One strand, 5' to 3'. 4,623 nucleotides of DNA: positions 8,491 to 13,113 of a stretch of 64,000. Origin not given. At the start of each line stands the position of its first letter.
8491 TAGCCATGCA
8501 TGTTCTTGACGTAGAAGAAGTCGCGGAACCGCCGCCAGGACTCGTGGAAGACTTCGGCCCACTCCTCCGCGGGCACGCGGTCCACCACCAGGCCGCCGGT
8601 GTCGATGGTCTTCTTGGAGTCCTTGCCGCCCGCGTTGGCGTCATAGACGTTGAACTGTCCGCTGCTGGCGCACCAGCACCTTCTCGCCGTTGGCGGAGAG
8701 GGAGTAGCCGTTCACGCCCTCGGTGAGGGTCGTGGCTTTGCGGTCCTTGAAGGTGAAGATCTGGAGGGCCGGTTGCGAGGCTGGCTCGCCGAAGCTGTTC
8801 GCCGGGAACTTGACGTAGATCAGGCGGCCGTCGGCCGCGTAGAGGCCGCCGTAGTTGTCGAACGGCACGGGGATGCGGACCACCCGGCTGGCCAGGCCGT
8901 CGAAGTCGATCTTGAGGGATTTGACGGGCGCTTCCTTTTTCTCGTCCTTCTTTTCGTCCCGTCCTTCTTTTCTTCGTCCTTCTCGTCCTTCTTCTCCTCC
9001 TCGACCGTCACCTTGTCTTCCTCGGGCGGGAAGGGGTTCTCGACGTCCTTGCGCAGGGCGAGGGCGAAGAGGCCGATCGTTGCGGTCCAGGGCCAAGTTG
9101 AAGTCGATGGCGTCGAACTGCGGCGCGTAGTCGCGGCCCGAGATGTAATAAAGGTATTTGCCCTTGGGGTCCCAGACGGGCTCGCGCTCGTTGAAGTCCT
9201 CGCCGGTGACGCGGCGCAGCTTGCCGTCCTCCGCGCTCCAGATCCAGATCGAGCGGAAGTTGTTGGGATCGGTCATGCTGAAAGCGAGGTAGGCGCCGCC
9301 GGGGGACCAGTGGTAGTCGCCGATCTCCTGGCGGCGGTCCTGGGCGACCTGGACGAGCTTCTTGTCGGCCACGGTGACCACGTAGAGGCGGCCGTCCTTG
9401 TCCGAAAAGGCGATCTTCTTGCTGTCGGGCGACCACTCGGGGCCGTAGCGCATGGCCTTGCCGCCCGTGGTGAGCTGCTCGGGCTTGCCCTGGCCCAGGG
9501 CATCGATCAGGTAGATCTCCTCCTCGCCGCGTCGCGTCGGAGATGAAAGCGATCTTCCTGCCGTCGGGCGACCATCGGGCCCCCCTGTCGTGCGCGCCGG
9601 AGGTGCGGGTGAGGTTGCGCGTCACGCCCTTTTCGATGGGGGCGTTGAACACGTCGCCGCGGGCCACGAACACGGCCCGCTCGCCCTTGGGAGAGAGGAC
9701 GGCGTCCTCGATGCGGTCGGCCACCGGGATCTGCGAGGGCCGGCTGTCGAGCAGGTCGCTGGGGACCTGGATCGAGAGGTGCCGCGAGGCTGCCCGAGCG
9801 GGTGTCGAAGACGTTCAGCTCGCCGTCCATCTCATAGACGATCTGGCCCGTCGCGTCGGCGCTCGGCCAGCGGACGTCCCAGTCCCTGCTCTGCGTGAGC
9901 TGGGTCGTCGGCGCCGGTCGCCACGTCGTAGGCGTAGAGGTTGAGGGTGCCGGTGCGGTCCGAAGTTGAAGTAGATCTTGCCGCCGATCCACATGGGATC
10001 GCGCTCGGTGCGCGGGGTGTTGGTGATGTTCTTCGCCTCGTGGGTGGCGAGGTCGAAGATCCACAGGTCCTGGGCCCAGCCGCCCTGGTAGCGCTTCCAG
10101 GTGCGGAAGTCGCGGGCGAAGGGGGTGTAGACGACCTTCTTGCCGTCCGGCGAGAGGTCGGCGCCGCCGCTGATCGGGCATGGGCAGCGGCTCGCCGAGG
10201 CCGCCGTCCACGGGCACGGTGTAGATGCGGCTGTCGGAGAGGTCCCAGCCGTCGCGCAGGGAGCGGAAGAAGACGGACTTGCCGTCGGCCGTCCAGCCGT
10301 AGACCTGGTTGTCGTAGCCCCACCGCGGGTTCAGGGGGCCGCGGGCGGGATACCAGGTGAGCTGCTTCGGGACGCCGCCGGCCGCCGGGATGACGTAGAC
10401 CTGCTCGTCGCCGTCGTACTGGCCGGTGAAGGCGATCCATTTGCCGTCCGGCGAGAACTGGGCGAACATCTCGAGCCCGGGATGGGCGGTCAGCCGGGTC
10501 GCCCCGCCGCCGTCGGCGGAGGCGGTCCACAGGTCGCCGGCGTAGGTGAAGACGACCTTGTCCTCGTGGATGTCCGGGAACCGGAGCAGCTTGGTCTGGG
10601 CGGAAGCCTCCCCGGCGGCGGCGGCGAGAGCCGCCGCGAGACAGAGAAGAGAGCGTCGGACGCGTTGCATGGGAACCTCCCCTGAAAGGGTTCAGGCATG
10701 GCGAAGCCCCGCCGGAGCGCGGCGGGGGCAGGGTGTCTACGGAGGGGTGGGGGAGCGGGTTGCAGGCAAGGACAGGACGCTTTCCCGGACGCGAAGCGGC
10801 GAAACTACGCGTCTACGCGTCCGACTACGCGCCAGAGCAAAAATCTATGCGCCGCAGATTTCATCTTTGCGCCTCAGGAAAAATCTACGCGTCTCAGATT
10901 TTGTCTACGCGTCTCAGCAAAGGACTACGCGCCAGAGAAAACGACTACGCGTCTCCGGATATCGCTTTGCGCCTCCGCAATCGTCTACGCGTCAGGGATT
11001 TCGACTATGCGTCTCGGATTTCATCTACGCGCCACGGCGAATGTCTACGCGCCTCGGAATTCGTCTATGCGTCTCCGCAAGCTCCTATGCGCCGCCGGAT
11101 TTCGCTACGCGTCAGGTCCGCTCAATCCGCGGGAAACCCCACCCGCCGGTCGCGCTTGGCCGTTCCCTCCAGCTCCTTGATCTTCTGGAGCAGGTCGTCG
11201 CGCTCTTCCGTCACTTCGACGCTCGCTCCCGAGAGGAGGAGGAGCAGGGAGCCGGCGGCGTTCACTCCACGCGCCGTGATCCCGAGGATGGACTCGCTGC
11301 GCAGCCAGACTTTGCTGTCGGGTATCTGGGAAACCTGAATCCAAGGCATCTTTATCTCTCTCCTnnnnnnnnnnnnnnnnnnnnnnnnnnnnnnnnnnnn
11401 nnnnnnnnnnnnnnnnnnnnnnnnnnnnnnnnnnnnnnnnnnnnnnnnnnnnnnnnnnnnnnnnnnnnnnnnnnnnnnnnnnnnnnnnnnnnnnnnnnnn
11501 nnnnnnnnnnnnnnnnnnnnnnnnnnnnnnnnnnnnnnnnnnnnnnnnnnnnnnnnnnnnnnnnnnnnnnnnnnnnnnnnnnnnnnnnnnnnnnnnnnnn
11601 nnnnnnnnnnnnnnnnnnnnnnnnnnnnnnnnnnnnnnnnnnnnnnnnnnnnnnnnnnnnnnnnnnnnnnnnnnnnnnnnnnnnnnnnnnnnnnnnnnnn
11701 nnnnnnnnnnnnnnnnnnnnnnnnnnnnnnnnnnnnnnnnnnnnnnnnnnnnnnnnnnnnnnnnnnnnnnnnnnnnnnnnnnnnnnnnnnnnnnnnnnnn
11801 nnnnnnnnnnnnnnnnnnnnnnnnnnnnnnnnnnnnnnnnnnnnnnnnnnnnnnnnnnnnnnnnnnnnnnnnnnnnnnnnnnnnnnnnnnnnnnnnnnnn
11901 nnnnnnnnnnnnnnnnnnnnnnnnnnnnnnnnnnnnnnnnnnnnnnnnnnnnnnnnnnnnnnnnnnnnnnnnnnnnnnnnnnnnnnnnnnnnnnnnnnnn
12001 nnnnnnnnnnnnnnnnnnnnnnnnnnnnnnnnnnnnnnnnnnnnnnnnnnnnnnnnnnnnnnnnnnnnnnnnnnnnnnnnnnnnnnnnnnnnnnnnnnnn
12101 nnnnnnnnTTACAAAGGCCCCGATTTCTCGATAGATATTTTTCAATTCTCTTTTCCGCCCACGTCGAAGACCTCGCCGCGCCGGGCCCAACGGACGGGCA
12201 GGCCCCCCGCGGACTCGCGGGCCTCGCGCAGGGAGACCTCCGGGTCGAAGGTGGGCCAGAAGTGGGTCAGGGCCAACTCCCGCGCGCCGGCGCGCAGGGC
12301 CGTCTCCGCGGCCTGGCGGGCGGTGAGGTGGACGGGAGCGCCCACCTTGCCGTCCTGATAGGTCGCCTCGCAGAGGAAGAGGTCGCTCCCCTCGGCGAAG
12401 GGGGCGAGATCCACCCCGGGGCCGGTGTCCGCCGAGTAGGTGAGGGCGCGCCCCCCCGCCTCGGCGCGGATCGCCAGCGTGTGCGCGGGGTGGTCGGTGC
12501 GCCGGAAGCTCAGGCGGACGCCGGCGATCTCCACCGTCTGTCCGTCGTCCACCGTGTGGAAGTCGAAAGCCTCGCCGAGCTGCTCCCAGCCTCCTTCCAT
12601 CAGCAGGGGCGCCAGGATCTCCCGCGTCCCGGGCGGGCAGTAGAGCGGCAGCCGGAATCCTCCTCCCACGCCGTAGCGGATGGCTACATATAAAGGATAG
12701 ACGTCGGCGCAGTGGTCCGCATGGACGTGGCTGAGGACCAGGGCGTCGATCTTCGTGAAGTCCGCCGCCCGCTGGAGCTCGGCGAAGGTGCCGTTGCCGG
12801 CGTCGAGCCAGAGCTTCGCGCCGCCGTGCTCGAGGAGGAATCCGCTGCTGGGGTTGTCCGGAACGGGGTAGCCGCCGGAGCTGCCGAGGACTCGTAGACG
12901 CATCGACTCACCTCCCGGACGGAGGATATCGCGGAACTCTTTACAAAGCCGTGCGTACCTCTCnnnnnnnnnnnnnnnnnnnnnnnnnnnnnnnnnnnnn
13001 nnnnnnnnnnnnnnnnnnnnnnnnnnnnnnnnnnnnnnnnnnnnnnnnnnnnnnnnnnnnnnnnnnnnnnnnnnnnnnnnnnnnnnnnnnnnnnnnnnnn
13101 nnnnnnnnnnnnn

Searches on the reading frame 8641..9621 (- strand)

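Call 97: search_protein_families(library=pfam, proteins=[window:8641-9621:-], max_evalue=0.00001)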
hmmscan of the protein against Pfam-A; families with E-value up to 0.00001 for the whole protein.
window:8641-9621:- (326 aa): 3 families
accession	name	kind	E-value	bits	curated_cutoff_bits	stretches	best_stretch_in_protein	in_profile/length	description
PF07676.18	PD40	-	2.7e-08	34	20.9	0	135-164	1-30/38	WD40-like Beta Propeller Repeat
PF25174.1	Beta-prop_THOC3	-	3.2e-06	26.8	305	1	35-157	70-186/272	THOC3 beta-propeller domain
PF23414.1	Beta-prop_EML_2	-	7.8e-06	25.9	90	0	62-120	46-104/266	Echinoderm microtubule-associated protein second beta-propeller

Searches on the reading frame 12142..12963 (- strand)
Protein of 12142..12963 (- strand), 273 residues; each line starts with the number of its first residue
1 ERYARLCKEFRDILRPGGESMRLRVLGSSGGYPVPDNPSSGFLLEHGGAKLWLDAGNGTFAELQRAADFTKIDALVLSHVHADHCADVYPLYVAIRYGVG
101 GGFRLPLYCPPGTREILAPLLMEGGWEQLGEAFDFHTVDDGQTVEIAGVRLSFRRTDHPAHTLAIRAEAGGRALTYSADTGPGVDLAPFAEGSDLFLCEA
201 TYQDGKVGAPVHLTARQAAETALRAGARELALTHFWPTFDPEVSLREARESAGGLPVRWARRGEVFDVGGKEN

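Call 97: search_protein_families(library=pfam, proteins=[window:12142-12963:-], max_evalue=0.00001)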
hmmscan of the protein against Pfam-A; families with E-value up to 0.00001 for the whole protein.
window:12142-12963:- (273 aa): 2 families
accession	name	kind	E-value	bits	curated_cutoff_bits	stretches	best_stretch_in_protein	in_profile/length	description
PF12706.13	Lactamase_B_2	-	6e-22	78.7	27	1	53-235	5-200/200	Beta-lactamase superfamily domain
PF00753.33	Lactamase_B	-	3.9e-07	30.6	22.7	1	37-163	4-132/196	Metallo-beta-lactamase superfamily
